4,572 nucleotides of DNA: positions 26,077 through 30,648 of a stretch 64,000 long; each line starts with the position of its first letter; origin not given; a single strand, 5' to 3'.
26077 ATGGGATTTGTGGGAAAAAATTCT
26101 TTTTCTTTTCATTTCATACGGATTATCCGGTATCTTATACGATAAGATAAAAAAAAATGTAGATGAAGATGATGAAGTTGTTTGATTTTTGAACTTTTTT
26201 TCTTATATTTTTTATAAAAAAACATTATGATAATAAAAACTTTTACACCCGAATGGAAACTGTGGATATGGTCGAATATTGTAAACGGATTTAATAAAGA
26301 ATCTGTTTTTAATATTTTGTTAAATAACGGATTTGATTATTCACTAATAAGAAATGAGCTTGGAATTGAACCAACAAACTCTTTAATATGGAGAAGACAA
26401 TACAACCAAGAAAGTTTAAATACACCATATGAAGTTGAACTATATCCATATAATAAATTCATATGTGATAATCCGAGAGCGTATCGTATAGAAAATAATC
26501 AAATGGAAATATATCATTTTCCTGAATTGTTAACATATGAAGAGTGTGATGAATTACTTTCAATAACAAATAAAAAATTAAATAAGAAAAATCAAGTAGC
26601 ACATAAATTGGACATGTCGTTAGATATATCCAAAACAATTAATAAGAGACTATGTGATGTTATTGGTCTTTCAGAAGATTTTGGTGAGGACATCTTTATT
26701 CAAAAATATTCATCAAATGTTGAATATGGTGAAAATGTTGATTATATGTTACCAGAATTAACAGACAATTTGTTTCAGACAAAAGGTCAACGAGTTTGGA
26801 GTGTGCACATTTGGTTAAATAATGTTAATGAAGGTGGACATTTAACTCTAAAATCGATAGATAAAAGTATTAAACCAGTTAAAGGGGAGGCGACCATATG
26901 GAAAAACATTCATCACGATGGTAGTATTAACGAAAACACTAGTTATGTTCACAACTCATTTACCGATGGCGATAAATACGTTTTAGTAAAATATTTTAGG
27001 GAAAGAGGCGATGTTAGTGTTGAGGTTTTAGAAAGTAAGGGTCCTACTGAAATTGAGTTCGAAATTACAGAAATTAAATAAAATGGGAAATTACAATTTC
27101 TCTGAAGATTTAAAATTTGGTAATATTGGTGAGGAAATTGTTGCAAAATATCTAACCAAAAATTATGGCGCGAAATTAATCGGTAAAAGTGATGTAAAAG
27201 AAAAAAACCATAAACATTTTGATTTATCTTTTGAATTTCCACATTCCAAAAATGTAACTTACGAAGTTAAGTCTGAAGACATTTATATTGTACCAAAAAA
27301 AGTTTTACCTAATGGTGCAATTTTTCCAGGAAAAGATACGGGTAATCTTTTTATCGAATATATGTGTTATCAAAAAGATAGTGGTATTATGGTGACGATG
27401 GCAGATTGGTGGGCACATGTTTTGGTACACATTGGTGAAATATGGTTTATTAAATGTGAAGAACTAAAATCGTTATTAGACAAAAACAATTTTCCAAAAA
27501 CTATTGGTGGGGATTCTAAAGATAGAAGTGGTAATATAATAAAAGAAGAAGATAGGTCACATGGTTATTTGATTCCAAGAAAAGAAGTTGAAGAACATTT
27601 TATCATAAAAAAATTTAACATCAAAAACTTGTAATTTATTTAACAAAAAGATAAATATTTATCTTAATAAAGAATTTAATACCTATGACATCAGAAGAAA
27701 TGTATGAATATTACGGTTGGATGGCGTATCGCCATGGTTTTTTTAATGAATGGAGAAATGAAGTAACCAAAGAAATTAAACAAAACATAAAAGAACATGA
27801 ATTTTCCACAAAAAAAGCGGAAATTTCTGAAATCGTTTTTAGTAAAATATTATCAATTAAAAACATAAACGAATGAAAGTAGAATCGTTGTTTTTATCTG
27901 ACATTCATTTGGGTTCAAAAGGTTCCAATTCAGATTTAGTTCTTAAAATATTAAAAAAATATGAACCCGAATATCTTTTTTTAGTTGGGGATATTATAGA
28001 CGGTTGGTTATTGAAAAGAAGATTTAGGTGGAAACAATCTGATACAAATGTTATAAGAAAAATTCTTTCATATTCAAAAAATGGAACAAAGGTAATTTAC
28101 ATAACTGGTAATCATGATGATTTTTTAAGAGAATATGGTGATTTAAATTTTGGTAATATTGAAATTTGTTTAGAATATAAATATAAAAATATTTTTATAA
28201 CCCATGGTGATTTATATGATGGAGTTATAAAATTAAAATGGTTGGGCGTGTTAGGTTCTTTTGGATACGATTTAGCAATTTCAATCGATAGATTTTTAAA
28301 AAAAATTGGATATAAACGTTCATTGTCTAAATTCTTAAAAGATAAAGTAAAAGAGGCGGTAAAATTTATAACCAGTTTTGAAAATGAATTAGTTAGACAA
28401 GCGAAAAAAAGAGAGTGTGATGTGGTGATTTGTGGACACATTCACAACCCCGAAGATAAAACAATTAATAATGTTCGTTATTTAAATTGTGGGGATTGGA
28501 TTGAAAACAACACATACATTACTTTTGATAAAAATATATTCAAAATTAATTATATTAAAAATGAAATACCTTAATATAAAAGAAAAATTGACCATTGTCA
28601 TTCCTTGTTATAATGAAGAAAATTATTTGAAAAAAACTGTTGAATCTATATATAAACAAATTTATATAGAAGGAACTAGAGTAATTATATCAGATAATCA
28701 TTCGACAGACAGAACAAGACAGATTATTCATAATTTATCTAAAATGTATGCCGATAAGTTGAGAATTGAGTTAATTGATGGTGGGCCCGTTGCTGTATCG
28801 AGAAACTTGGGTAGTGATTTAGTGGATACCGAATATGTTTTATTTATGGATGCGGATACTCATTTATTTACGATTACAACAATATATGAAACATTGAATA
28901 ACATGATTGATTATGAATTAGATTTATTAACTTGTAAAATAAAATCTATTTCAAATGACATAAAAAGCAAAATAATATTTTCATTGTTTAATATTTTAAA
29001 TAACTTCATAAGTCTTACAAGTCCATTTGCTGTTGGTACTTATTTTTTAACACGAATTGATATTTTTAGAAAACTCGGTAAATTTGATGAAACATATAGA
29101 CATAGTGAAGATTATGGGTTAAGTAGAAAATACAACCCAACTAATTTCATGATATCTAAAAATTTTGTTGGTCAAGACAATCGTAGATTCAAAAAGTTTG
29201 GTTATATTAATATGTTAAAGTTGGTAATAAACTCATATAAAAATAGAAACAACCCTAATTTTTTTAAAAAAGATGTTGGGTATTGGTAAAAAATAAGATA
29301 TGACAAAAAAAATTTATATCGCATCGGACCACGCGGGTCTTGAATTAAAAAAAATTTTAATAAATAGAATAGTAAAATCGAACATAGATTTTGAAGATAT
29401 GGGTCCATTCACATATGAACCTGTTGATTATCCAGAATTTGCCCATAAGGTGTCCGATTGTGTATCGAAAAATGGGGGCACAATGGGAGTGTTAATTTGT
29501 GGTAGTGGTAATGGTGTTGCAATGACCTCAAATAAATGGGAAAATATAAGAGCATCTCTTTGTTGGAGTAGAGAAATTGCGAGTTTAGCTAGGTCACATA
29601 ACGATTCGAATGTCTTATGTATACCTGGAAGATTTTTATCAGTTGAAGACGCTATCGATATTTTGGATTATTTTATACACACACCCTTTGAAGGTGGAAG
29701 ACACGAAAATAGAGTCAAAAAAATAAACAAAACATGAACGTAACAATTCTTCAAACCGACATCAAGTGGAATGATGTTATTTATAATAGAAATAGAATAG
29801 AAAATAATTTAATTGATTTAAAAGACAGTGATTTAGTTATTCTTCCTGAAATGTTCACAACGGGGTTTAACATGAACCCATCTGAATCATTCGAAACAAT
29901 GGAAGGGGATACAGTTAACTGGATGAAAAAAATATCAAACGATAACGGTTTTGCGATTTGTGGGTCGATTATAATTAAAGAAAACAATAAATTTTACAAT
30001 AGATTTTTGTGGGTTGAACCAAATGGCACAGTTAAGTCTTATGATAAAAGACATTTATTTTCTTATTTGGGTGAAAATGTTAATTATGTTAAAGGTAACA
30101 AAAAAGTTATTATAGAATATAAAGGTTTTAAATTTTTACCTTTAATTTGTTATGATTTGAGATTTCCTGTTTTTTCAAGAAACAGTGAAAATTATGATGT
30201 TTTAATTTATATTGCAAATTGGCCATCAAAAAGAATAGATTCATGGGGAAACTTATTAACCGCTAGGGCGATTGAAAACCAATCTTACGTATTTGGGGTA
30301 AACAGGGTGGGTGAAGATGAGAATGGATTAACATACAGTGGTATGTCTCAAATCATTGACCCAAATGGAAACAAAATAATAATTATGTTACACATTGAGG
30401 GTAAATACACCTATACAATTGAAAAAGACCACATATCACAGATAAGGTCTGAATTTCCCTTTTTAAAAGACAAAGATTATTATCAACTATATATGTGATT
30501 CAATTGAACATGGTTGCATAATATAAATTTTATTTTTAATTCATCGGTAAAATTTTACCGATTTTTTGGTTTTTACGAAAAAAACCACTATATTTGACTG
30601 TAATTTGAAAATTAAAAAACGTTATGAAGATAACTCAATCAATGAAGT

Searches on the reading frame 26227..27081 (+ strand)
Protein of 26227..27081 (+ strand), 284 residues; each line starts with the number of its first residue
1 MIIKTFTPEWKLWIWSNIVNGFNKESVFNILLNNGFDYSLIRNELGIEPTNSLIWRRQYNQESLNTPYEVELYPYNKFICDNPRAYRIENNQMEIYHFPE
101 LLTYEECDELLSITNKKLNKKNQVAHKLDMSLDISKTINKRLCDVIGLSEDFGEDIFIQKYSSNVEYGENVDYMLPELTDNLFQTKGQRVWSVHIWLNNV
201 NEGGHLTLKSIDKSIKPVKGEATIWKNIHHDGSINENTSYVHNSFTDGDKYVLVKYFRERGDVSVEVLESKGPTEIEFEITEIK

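Call 20: search_protein_families(library=pfam, proteins=[window:26227-27081:+], max_evalue=0.001)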
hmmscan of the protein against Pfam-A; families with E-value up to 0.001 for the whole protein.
window:26227-27081:+ (284 aa): 1 family
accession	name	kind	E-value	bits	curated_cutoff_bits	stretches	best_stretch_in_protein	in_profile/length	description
PF13640.12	2OG-FeII_Oxy_3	-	2.2e-05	25.8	27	1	159-257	4-97/98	2OG-Fe(II) oxygenase superfamily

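Call 75: search_solved_structures(query=window:26227-27078:+, max_evalue=0.1)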
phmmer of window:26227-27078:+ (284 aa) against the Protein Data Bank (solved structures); distinct sequences matched with E-value up to 0.1: 7.
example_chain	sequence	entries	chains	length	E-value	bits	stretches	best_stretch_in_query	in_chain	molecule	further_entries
3itq_A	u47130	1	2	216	5.5e-12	49.2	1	100-258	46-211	Prolyl 4-hydroxylase, alpha subunit domain protein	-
5iax_A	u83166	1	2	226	5.7e-12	49.1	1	100-258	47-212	Procollagen-Proline Dioxygenase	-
5hv0_A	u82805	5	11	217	5.7e-12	49.1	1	100-258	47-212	Prolyl 4-Hydroxylase | 2OG-Fe(II) oxygenase | Procollagen-Proline Dioxygenase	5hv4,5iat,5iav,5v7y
7zsc_A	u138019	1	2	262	6.4e-07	32.6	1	134-276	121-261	Prolyl 4-hydroxylase subunit alpha-2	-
2jig_A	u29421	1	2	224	0.0017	21.3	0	136-256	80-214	PROLYL-4 HYDROXYLASE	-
3gze_A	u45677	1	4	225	0.0017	21.3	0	136-256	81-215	Predicted protein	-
2jij_A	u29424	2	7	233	0.002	21.1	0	136-256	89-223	PROLYL-4 HYDROXYLASE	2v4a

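Call 76: search_protein_families(library=ncbifam, proteins=[window:26227-27081:+], max_evalue=0.00001)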
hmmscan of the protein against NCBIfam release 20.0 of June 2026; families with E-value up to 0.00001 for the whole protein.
window:26227-27081:+ (284 aa): 0 families

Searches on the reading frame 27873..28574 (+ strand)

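Call 20: search_protein_families(library=pfam, proteins=[window:27873-28574:+], max_evalue=0.001)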
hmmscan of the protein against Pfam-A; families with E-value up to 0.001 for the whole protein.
window:27873-28574:+ (233 aa): 2 families
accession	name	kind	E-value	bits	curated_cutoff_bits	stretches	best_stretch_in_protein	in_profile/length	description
PF00149.33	Metallophos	-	5.2e-14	53.5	21.5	1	6-193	4-191/191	Calcineurin-like phosphoesterase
PF12850.12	Metallophos_2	-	4.7e-13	49.9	27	2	172-209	98-135/154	Calcineurin-like phosphoesterase superfamily domain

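Call 63: search_protein_families(library=padloc, proteins=[window:27873-28574:+], max_evalue=0.001)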
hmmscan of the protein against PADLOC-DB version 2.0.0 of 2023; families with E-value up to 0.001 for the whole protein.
window:27873-28574:+ (233 aa): 1 family
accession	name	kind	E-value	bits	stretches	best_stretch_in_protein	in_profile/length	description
PDLC04908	PDC-S10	-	0.00015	19.1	0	171-212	162-204/223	-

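Call 76: search_protein_families(library=ncbifam, proteins=[window:27873-28574:+], max_evalue=0.00001)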
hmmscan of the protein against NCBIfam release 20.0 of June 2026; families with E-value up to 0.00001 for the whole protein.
window:27873-28574:+ (233 aa): 6 families
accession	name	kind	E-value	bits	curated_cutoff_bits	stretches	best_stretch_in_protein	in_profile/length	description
TIGR00040.1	yfcE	subfamily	8.8e-12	45.4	56.25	0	171-208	96-133/158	YfcE family phosphodiesterase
NF003743.0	PRK05340.1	equivalog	8.9e-12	44.7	134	1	4-114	3-118/242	UDP-2,3-diacylglucosamine diphosphatase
TIGR01854.1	lipid_A_lpxH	equivalog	3e-08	33.2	190.35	0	5-86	1-88/231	UDP-2,3-diacylglucosamine diphosphatase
NF006988.0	PRK09453.1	equivalog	1e-06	28.7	117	0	171-208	110-145/183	phosphodiesterase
NF003118.0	PRK04036.1-3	equivalog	1.5e-06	27.5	445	0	3-82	226-319/481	DNA-directed DNA polymerase II small subunit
TIGR04123.1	P_estr_lig_assc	hypoth_equivalog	5.2e-06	26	150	0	24-111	57-135/207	ligase-associated DNA damage response endonuclease PdeM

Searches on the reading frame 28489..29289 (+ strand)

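Call 20: search_protein_families(library=pfam, proteins=[window:28489-29289:+], max_evalue=0.001)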
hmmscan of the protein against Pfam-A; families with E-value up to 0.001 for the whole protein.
window:28489-29289:+ (266 aa): 4 families
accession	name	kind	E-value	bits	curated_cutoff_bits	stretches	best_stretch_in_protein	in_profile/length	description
PF00535.33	Glycos_transf_2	-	3.9e-23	82.6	23.3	1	35-196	1-167/168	Glycosyl transferase family 2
PF10111.15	Glyco_tranf_2_2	-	1.1e-08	35.3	27.3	1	35-202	1-156/276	Glycosyltransferase like family 2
PF13641.12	Glyco_tranf_2_3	-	5.7e-08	33.5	27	1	34-124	3-97/230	Glycosyltransferase like family 2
PF13704.12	Glyco_tranf_2_4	-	0.00036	21.4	27.5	1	42-130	2-88/98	Glycosyl transferase family 2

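Call 44: search_protein_families(library=phrogs, proteins=[window:28489-29289:+], max_evalue=0.001)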
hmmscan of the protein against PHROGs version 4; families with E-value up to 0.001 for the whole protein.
window:28489-29289:+ (266 aa): 4 families
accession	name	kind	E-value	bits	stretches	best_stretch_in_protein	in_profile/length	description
phrog_841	-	moron, auxiliary metabolic gene and host takeover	1.9e-09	38.5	1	32-201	2-174/309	GtrB-like O-antigen conversion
phrog_22739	-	moron, auxiliary metabolic gene and host takeover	8.3e-08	32.6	1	33-147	3-117/327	GtrB-like O-antigen conversion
phrog_3692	-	moron, auxiliary metabolic gene and host takeover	3.7e-07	31.5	1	33-201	3-157/205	glycosyltransferase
phrog_22973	-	moron, auxiliary metabolic gene and host takeover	7.2e-05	22.9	1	29-98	22-89/496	glycosyltransferase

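Call 63: search_protein_families(library=padloc, proteins=[window:28489-29289:+], max_evalue=0.001)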
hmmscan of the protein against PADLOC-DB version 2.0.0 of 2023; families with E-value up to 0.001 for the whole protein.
window:28489-29289:+ (266 aa): 0 families

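Call 76: search_protein_families(library=ncbifam, proteins=[window:28489-29289:+], max_evalue=0.00001)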
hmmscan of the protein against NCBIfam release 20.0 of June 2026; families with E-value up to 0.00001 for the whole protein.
window:28489-29289:+ (266 aa): 13 families
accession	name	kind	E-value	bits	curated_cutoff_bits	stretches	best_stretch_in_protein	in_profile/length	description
NF007482.0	PRK10073.1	equivalog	7.4e-17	61.3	423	1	29-157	3-128/334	glycosyltransferase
TIGR04283.1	glyco_like_mftF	equivalog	2.2e-15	56.8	182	1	34-242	1-197/221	TIGR04283 family arsenosugar biosynthesis glycosyltransferase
NF047683.1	TeichurnBiosyTuaG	equivalog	1.7e-13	50.8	400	1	30-125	4-98/252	teichuronic acid biosynthesis protein TuaG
TIGR03937.1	PgaC_IcaA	equivalog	4.9e-11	42.2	422.3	1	30-128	43-140/407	poly-beta-1,6-N-acetyl-D-glucosamine synthase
NF050050.1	ProtGlycPglI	equivalog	6.3e-11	42.2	500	1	32-129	2-99/306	GalNAc(5)-diNAcBac-PP-undecaprenol beta-1,3-glucosyltransferase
NF041875.1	EPS_EpsD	equivalog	1.5e-10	41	370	1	34-125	1-91/325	exopolysaccharide biosynthesis glycosyltransferase EpsD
NF038302.1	EPS_HpsE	equivalog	1.1e-09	37.7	300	1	33-124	2-97/307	hormogonium polysaccharide biosynthesis glycosyltransferase HpsE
TIGR03469.1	HpnB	hypoth_equivalog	3.5e-09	36.2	379.25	1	32-102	44-114/386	hopene-associated glycosyltransferase HpnB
TIGR03965.1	mycofact_glyco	equivalog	8.5e-09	34.8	280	1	27-124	69-165/467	mycofactocin biosynthesis glycosyltransferase MftF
TIGR03111.1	glyc2_xrt_Gpos1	hypoth_equivalog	2.3e-08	33.2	363.95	1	19-159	36-177/439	TIGR03111 family XrtG-associated glycosyltransferase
NF053739.1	GlytfEpsEBac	equivalog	5.8e-08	32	450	1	33-93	2-61/265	glycosyltransferase EpsE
NF038299.1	EPS_HpsN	equivalog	1.4e-06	27.6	425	1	33-126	2-94/317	hormogonium polysaccharide biosynthesis glycosyltransferase HpsN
NF045692.1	OglycostaseCruG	equivalog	3.3e-06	26.3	600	1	32-147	41-160/386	2'-O-glycosyltransferase CruG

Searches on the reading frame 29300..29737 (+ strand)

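Call 20: search_protein_families(library=pfam, proteins=[window:29300-29737:+], max_evalue=0.001)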
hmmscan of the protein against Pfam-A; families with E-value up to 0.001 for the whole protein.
window:29300-29737:+ (145 aa): 1 family
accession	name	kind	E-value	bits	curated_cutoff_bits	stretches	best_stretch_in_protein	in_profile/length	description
PF02502.23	LacAB_rpiB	-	3e-48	163.7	24.7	1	5-142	1-138/138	Ribose/Galactose Isomerase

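Call 76: search_protein_families(library=ncbifam, proteins=[window:29300-29737:+], max_evalue=0.00001)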
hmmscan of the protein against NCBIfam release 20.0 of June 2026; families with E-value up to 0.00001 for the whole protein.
window:29300-29737:+ (145 aa): 11 families
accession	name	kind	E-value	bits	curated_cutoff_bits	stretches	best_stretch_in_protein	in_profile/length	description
NF004051.0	PRK05571.1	subfamily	1e-49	168.2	135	1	3-144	2-144/149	ribose-5-phosphate isomerase B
TIGR00689.1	rpiB_lacA_lacB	subfamily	3e-47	160.2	88.3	1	5-144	1-141/145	RpiB/LacA/LacB family sugar-phosphate isomerase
TIGR01120.1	rpiB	equivalog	2e-39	134.8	138.65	1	4-144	1-141/143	ribose 5-phosphate isomerase B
TIGR02133.1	RPI_actino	equivalog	1.3e-32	112.7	168.2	1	4-142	2-142/148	ribose-5-phosphate isomerase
NF006381.0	PRK08622.1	equivalog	5.6e-19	68.6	234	1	4-142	2-141/171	galactose-6-phosphate isomerase subunit LacB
NF006380.0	PRK08621.1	equivalog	1.1e-16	61.5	164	1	4-144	2-140/142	galactose-6-phosphate isomerase subunit LacA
NF051858.1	EryPhIsonDerIRhiz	equivalog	2.3e-16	60.2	240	1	4-143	2-144/150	D-erythrulose-4-phosphate isomerase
TIGR01119.1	lacB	equivalog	6.3e-14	52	312.55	1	4-135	2-133/171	galactose-6-phosphate isomerase subunit LacB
NF009258.0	PRK12615.1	equivalog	1.1e-13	51.4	325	1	4-135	2-133/171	galactose-6-phosphate isomerase subunit LacB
TIGR01118.1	lacA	equivalog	2.9e-12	46.9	181.1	1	5-144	3-140/141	galactose-6-phosphate isomerase subunit LacA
NF009257.0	PRK12613.1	equivalog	1e-11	45.1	243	1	5-144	3-139/141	galactose-6-phosphate isomerase subunit LacA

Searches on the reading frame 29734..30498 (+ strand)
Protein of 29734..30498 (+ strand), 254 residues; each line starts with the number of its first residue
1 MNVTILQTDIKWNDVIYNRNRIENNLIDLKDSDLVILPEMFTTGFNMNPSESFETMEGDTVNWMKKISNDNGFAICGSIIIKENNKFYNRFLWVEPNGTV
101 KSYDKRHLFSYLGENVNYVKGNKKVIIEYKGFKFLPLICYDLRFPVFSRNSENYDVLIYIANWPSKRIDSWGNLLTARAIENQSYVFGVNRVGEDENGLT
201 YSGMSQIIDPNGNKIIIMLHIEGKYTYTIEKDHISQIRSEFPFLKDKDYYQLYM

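Call 20: search_protein_families(library=pfam, proteins=[window:29734-30498:+], max_evalue=0.001)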
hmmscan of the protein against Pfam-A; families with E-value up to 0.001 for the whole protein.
window:29734-30498:+ (254 aa): 1 family
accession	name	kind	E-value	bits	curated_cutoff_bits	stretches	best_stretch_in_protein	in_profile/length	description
PF00795.27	CN_hydrolase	-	9.3e-32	110.8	23.2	1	3-213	2-229/256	Carbon-nitrogen hydrolase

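Call 63: search_protein_families(library=padloc, proteins=[window:29734-30498:+], max_evalue=0.001)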
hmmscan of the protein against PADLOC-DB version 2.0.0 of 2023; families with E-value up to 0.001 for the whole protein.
window:29734-30498:+ (254 aa): 0 families

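Call 76: search_protein_families(library=ncbifam, proteins=[window:29734-30498:+], max_evalue=0.00001)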
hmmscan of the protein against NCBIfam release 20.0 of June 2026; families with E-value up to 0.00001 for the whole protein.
window:29734-30498:+ (254 aa): 8 families
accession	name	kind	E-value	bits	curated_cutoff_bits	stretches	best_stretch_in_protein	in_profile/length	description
NF007757.0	PRK10438.1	equivalog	3e-77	259.3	249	1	2-252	5-255/256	amidohydrolase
NF033621.1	de_GSH_amidase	exception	4.6e-21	75.3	355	1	30-249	30-255/260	deaminated glutathione amidase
NF040852.1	nitrile_Arch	equivalog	2e-18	66.5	500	1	29-215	31-220/262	nitrilase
NF010588.0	PRK13981.1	equivalog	6.2e-13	48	479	1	1-227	5-241/546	NAD+ synthase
TIGR00546.1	lnt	equivalog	2.9e-11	43.2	132.9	0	114-191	298-382/395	apolipoprotein N-acyltransferase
NF009803.0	PRK13287.1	equivalog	4.4e-11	42.1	406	1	28-215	49-242/333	formamidase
TIGR03381.1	agmatine_aguB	equivalog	1.6e-09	37.5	410.25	1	3-248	3-272/279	N-carbamoylputrescine amidase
NF043013.1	DeGluthAmidYersProt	equivalog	3.1e-09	36.4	500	1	89-247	98-268/278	deaminated glutathione amidase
